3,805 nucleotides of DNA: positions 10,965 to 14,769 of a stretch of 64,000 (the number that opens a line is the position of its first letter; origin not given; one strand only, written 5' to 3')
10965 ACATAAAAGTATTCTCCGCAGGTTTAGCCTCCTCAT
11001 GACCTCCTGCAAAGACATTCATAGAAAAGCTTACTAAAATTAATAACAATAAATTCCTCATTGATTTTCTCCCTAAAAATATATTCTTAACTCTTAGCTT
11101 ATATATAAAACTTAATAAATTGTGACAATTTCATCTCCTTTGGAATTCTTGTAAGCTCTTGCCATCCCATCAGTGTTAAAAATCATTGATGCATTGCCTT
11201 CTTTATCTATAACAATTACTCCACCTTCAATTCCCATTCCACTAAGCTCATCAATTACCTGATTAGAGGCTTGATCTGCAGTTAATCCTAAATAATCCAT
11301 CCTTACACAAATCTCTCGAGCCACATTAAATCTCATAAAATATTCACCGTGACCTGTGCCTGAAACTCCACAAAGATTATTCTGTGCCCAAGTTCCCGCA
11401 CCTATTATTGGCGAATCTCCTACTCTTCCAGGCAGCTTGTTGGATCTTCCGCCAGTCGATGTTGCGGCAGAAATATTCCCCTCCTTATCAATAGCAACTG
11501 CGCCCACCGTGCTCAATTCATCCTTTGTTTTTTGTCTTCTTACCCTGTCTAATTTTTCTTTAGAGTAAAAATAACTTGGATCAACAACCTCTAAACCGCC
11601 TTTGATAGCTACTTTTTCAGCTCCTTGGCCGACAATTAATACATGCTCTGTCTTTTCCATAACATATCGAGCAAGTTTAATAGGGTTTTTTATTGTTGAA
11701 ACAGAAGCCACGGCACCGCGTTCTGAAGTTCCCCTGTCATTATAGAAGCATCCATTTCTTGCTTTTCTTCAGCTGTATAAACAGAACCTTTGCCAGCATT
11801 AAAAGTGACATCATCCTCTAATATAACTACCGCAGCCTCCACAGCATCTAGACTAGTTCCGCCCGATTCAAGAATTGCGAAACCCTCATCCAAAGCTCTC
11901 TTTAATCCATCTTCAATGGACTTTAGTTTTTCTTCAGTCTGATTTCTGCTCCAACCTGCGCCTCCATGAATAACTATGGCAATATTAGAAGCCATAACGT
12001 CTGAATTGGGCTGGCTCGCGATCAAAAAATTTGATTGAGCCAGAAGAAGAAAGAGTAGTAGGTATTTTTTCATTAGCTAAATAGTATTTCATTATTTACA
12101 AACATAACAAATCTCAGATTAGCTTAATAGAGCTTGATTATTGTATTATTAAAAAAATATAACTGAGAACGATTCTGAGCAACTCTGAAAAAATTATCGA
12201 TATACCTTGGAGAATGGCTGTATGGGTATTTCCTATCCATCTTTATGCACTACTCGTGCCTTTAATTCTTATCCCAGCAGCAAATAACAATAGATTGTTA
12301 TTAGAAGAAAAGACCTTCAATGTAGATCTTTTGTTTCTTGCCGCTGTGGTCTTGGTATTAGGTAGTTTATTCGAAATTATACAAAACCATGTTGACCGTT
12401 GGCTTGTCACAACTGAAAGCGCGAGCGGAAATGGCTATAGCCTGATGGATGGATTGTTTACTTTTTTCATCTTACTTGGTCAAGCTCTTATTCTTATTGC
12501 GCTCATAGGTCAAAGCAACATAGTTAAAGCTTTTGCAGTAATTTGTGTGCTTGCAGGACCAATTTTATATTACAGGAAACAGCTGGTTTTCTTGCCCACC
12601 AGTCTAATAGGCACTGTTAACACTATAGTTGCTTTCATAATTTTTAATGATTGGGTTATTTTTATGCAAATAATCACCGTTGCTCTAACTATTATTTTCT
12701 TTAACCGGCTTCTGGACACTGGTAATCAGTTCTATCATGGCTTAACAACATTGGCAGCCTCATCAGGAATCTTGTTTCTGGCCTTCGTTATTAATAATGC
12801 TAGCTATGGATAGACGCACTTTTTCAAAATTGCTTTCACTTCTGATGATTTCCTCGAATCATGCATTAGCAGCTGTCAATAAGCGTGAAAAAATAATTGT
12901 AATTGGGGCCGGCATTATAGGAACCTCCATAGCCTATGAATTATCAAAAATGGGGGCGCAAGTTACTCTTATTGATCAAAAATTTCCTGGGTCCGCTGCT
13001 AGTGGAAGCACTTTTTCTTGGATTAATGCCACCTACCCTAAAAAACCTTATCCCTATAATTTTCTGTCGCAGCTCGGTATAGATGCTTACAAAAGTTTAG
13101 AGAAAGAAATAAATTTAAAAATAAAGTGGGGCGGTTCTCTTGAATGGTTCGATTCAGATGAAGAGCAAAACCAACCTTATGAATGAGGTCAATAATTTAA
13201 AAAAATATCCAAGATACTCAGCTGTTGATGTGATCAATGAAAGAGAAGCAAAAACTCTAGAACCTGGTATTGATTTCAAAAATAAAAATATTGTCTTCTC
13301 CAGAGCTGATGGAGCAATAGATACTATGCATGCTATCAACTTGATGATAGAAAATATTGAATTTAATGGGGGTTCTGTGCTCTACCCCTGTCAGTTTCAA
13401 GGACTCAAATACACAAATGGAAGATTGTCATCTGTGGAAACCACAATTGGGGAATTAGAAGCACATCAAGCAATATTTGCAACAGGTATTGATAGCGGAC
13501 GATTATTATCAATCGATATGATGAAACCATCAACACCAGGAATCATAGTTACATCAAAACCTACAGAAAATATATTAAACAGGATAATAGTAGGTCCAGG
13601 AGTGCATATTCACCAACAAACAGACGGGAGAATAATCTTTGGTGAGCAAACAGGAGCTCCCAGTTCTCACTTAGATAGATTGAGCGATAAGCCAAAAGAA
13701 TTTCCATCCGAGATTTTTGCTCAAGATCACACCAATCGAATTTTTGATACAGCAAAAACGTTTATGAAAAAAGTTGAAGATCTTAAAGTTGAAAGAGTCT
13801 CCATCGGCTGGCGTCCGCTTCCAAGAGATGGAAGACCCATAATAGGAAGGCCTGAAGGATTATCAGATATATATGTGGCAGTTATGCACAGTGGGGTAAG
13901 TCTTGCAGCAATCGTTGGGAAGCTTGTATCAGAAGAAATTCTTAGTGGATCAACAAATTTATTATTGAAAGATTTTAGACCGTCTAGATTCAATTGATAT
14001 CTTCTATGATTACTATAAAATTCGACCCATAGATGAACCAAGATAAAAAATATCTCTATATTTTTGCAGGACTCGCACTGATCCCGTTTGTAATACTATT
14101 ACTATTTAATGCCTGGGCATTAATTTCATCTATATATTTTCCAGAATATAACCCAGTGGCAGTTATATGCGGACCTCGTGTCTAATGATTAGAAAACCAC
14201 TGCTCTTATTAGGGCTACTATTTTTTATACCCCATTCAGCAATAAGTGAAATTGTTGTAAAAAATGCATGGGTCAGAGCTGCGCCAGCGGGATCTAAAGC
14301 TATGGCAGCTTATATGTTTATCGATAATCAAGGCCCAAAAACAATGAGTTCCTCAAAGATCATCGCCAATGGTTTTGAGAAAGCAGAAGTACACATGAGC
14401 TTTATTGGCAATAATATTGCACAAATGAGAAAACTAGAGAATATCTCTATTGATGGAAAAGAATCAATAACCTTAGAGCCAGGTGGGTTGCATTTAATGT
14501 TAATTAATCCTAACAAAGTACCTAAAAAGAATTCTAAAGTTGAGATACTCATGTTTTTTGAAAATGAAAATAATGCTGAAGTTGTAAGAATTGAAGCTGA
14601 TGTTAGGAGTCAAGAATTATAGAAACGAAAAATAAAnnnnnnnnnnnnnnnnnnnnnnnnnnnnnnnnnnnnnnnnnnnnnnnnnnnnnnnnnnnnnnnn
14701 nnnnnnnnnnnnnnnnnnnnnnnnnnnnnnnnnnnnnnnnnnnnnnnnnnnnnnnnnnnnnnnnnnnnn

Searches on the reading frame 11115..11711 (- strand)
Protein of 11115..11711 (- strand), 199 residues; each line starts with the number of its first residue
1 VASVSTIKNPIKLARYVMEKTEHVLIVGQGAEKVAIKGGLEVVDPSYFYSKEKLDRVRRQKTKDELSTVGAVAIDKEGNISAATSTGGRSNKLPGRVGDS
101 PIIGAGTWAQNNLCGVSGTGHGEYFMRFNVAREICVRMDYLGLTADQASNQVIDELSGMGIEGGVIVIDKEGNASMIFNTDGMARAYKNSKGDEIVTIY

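Call 79: search_protein_families(library=pfam, max_evalue=0.01, proteins=[window:11115-11711:-])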
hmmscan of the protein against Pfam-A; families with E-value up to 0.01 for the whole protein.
window:11115-11711:- (199 aa): 1 family
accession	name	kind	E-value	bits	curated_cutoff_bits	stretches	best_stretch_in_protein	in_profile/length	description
PF01112.23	Asparaginase_2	-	2.2e-66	224.5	27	1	2-198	92-308/309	Asparaginase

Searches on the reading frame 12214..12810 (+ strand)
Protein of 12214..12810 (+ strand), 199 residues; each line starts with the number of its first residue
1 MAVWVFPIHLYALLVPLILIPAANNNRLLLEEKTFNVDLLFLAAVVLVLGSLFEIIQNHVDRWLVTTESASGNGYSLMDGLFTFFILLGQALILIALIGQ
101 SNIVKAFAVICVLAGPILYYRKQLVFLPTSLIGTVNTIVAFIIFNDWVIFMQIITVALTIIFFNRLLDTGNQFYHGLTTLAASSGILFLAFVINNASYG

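Call 79: search_protein_families(library=pfam, max_evalue=0.01, proteins=[window:12214-12810:+])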
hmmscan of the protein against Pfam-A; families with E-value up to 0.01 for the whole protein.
window:12214-12810:+ (199 aa): 0 families

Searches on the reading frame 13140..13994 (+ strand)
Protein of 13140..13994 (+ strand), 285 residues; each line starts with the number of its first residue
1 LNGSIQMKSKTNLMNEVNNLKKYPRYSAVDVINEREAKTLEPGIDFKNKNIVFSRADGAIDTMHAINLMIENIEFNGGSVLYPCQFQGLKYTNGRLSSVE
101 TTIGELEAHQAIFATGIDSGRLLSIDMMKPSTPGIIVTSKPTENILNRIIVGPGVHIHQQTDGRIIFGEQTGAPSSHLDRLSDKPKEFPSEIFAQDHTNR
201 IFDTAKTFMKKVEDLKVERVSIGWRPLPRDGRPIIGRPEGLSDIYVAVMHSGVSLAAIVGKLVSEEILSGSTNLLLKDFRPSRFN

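Call 79: search_protein_families(library=pfam, max_evalue=0.01, proteins=[window:13140-13994:+])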
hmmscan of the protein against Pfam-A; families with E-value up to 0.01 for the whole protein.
window:13140-13994:+ (285 aa): 1 family
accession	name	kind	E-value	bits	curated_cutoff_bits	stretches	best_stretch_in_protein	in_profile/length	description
PF01266.30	DAO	-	5.7e-24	85.7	27.9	1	26-265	114-352/353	FAD dependent oxidoreductase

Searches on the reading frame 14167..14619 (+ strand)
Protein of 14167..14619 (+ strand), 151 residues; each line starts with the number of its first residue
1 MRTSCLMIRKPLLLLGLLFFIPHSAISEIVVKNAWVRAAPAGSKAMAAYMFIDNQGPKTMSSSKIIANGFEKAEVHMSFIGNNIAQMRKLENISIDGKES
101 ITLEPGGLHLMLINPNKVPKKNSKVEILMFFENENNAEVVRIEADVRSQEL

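Call 79: search_protein_families(library=pfam, max_evalue=0.01, proteins=[window:14167-14619:+])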
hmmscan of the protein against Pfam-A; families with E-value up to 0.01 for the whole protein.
window:14167-14619:+ (151 aa): 1 family
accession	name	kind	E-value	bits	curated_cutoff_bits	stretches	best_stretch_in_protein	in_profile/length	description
PF04314.18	PCuAC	-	2.9e-21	75.8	29.4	1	31-139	1-109/109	Copper chaperone PCu(A)C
